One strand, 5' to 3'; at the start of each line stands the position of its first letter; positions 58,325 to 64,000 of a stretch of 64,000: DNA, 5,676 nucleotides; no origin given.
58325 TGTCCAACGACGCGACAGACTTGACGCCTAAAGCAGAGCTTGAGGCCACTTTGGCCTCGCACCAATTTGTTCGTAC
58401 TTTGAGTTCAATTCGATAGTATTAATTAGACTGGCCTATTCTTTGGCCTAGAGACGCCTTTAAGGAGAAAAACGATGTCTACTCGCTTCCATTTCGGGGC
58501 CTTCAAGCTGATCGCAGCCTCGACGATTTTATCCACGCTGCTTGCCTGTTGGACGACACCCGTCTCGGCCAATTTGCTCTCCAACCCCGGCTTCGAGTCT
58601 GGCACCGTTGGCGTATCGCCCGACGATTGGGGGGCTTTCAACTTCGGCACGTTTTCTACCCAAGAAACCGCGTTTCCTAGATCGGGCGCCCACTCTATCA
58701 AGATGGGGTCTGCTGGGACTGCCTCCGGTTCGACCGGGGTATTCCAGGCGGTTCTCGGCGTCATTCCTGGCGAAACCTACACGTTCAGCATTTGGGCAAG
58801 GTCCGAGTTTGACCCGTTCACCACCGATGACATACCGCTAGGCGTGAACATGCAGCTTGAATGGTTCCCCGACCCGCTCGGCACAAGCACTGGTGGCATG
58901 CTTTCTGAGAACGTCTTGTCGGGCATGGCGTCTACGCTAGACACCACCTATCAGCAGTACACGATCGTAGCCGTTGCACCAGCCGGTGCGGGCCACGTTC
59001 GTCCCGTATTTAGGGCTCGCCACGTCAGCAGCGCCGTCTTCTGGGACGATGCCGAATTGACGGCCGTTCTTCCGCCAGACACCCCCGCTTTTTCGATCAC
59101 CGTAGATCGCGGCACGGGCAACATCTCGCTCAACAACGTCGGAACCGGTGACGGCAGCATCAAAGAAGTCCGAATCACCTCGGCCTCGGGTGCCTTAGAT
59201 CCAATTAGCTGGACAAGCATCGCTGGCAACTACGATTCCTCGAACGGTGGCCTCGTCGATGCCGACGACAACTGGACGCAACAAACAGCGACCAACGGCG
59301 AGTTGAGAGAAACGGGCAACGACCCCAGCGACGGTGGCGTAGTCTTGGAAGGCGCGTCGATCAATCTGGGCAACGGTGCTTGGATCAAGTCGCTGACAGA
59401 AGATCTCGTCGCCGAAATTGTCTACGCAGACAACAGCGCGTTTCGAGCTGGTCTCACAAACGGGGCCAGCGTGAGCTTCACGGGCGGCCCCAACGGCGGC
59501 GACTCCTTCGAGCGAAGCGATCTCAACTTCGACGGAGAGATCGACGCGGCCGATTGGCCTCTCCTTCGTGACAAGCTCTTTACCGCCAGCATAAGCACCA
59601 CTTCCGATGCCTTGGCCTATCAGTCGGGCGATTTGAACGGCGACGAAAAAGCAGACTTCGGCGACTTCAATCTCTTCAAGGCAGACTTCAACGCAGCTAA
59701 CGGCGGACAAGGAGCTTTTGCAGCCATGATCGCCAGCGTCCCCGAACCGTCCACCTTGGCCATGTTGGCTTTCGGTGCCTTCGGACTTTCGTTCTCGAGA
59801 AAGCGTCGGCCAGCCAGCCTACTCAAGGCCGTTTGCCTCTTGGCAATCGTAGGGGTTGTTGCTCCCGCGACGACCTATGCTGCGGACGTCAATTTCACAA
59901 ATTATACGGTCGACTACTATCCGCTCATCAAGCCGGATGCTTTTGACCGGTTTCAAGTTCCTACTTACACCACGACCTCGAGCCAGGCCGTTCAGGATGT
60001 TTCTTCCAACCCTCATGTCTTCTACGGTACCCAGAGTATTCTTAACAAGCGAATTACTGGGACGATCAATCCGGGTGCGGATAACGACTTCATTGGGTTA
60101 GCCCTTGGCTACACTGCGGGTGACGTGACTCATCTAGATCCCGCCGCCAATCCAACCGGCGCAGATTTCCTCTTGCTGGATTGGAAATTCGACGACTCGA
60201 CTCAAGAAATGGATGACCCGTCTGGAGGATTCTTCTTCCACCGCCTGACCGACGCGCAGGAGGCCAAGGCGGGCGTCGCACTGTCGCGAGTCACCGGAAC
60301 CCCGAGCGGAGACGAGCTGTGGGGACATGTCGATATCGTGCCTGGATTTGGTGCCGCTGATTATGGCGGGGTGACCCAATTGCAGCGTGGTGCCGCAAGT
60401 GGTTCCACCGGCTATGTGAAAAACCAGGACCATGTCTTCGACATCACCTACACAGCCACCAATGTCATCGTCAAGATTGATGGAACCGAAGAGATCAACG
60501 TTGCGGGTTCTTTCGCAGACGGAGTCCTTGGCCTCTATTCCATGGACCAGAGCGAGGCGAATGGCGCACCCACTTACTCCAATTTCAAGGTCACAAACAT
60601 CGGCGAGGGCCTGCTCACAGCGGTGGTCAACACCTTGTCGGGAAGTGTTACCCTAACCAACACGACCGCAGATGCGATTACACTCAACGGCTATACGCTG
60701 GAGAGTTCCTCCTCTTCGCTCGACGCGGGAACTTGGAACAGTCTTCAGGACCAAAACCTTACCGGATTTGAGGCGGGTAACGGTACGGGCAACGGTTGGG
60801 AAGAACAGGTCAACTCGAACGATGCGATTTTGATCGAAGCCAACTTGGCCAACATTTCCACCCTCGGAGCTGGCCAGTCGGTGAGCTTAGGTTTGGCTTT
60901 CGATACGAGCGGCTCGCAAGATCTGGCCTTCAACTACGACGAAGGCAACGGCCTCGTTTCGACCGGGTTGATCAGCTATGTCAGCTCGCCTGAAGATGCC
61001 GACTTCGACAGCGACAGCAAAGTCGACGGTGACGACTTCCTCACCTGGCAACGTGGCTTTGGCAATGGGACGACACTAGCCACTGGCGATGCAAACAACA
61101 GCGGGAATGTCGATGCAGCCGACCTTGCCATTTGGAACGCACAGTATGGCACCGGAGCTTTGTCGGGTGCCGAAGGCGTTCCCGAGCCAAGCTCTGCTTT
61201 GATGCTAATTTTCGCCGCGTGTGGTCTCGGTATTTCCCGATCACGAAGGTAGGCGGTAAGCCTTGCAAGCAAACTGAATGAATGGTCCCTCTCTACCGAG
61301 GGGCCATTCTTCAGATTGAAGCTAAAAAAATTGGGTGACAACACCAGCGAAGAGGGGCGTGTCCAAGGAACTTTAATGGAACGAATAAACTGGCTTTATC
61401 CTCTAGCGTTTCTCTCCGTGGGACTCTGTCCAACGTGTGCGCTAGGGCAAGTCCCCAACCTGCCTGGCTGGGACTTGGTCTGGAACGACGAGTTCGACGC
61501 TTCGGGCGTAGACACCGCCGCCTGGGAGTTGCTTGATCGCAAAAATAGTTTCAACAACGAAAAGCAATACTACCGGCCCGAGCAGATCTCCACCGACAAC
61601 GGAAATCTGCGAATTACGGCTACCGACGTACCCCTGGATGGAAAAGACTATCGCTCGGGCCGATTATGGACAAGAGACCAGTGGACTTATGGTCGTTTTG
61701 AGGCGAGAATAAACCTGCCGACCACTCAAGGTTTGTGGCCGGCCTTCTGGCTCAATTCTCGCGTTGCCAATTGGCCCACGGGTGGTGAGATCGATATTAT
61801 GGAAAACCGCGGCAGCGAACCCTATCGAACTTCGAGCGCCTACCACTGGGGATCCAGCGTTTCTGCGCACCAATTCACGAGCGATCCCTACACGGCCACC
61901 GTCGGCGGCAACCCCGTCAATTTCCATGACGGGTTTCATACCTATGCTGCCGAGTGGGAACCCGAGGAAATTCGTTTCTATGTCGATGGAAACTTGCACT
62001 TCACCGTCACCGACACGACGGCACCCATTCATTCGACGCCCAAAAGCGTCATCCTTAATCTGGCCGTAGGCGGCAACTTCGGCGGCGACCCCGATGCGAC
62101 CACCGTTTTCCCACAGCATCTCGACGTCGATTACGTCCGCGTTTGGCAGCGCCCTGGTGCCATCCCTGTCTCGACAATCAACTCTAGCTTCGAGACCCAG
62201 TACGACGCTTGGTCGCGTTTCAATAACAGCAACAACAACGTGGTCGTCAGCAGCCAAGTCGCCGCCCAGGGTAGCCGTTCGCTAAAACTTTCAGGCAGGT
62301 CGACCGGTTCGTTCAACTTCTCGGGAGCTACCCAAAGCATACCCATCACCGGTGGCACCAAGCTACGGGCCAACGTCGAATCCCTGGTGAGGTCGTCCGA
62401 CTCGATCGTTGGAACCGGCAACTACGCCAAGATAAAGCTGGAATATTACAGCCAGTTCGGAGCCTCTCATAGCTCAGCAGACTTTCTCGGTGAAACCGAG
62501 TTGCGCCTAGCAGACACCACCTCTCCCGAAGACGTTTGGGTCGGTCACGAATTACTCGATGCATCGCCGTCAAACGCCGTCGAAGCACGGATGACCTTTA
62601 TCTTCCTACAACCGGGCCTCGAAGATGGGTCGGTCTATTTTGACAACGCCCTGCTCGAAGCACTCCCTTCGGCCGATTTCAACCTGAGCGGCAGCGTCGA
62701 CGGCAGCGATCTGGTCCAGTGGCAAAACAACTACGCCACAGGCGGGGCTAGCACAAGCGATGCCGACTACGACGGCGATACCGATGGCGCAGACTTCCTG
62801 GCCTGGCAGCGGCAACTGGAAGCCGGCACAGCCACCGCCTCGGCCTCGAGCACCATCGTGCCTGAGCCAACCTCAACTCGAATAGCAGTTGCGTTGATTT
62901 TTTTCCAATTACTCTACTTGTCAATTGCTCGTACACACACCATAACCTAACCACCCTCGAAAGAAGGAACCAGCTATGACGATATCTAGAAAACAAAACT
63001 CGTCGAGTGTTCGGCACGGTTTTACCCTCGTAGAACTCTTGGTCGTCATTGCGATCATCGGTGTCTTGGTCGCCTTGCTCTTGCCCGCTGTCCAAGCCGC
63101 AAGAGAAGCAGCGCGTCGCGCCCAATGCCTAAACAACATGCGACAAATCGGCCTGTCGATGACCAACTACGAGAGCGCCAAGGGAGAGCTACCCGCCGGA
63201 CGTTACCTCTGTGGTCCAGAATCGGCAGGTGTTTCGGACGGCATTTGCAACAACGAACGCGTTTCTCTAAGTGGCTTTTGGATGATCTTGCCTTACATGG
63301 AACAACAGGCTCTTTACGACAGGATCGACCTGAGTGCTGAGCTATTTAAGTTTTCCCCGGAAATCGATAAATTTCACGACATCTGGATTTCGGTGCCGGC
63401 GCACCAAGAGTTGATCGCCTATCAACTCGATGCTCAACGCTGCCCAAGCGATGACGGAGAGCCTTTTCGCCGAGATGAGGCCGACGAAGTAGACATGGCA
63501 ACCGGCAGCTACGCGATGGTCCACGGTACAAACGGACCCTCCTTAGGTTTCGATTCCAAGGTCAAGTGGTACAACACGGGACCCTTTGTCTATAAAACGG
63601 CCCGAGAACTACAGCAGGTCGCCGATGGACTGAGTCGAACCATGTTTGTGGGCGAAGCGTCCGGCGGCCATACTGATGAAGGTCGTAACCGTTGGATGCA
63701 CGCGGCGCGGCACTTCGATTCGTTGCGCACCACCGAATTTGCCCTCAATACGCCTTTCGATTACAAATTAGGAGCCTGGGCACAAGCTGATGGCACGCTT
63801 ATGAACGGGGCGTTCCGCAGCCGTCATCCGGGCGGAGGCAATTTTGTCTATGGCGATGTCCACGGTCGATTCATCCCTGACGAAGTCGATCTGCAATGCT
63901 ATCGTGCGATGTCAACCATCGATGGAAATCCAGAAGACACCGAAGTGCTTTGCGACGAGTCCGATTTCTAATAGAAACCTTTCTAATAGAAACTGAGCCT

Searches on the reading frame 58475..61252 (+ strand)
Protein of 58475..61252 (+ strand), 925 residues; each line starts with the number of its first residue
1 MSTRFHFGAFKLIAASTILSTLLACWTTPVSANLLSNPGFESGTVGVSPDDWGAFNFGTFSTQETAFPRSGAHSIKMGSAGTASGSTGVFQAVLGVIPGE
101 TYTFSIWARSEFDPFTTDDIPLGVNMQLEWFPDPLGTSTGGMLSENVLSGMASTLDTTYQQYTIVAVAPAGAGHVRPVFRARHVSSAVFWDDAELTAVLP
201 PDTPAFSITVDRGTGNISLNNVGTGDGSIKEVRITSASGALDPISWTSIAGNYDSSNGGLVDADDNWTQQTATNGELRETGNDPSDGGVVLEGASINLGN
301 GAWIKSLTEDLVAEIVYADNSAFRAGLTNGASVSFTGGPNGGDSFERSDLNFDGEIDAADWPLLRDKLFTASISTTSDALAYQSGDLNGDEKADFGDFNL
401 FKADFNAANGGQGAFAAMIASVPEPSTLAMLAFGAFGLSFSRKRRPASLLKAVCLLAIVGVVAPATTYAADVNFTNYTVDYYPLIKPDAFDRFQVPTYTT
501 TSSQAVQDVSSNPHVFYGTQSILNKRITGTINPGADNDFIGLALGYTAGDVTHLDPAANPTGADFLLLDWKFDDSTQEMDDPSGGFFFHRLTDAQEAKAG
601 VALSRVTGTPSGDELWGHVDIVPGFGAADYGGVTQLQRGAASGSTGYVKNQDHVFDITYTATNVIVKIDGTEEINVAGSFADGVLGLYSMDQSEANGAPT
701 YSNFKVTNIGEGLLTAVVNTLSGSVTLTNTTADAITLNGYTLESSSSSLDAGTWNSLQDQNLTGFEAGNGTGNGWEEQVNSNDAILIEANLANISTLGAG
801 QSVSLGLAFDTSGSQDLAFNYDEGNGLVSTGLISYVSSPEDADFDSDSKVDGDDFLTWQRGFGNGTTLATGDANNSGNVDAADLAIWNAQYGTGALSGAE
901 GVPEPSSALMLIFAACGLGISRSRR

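Call 10: search_protein_families(library=pfam, proteins=[window:58475-61252:+])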
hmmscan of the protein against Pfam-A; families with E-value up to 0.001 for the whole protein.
window:58475-61252:+ (925 aa): 3 families
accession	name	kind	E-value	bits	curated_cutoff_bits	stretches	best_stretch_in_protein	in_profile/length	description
PF07589.16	PEP-CTERM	-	1.3e-11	44.5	20.7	1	421-443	1-24/24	PEP-CTERM motif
PF00404.24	Dockerin_1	-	1.7e-06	28.5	22.9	0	348-403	2-54/57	Dockerin type I domain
PF02018.23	CBM_4_9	-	0.00019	22.3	25.9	1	32-111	1-74/136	Carbohydrate binding domain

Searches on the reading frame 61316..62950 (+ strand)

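Call 10: search_protein_families(library=pfam, proteins=[window:61316-62950:+])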
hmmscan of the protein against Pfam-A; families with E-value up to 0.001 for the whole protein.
window:61316-62950:+ (544 aa): 2 families
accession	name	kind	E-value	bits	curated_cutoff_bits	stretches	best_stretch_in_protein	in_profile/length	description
PF00722.28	Glyco_hydro_16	-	6.7e-25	88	22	1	86-261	9-163/175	Glycosyl hydrolases family 16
PF03935.22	SKN1_KRE6_Sbg1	-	2.9e-18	66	30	2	51-146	116-221/501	Beta-glucan synthesis-associated protein SKN1/KRE6/Sbg1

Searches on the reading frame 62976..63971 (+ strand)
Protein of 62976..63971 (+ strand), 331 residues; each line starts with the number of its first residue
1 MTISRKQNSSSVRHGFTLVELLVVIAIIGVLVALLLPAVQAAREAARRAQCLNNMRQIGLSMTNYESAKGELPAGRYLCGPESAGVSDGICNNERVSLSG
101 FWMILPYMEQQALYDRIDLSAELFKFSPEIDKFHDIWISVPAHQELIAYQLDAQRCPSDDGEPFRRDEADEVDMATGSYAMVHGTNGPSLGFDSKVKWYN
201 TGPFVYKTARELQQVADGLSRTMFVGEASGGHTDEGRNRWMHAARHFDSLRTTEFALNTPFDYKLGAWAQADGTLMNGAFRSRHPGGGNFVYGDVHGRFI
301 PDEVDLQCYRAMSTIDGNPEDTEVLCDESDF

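Call 10: search_protein_families(library=pfam, proteins=[window:62976-63971:+])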
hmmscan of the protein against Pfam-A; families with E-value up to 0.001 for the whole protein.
window:62976-63971:+ (331 aa): 2 families
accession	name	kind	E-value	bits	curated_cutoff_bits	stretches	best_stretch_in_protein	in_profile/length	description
PF07596.16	SBP_bac_10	-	3.4e-44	152.3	23.3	1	40-307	1-268/268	Protein of unknown function (DUF1559)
PF07963.17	N_methyl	-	1.5e-07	31.2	21.2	1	13-36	4-27/27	Prokaryotic N-terminal methylation motif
